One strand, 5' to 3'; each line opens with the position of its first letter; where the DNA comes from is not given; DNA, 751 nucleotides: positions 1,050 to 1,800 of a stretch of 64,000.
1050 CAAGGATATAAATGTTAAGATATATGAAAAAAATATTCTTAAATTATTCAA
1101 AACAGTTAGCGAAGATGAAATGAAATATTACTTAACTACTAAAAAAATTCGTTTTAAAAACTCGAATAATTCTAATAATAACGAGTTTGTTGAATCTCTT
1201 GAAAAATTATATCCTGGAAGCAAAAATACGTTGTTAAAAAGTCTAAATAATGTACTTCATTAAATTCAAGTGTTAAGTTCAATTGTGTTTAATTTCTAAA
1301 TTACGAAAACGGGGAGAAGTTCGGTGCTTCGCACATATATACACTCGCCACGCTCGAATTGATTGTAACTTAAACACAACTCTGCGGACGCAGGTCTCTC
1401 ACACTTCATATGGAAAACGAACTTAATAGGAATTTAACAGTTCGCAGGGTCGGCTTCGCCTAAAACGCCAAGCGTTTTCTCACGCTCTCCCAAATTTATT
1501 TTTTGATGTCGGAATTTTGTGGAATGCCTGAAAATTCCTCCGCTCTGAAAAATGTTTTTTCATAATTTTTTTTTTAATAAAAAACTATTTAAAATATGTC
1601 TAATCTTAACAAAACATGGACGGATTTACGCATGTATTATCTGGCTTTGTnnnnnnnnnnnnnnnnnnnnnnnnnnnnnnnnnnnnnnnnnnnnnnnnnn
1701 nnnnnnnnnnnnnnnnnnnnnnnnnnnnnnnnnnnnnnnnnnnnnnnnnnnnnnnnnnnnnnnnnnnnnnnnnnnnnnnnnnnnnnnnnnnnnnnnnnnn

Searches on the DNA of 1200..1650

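Call 68: search_rna_families(source=window, start=1200, end=1650, threshold=evalue, max_evalue=10)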
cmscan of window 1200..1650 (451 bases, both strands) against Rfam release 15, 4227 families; matches with E-value up to 10: 6.
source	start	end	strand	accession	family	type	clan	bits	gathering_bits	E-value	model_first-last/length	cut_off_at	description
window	1519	1634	+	RF01590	plasmodium_snoR14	Gene; snRNA; snoRNA; CD-box;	-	26.1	90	0.34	1-127/127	no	small nucleolar RNA snoR14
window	1501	1584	-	RF01592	plasmodium_snoR17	Gene; snRNA; snoRNA; CD-box;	-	25.6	51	0.97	1-80/80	no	small nucleolar RNA snoR17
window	1443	1639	-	RF02546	LSU_trypano_mito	Gene; rRNA;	CL00112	20.8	60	0.017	1-561/561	no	Trypanosomatid mitochondrial large subunit ribosomal RNA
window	1492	1563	+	RF00110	RybB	Gene; sRNA;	-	17.1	40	0.54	1-79/79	no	RybB RNA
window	1255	1348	-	RF01507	Afu_298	Gene; snRNA; snoRNA; CD-box;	-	16.6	40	8.3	1-93/93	no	A. fimigatus snoRNA Afu_298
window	1426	1584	-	RF02615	BSR0626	Gene; sRNA;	-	14.1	155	6.5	1-128/128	no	Brucella sRNA 0626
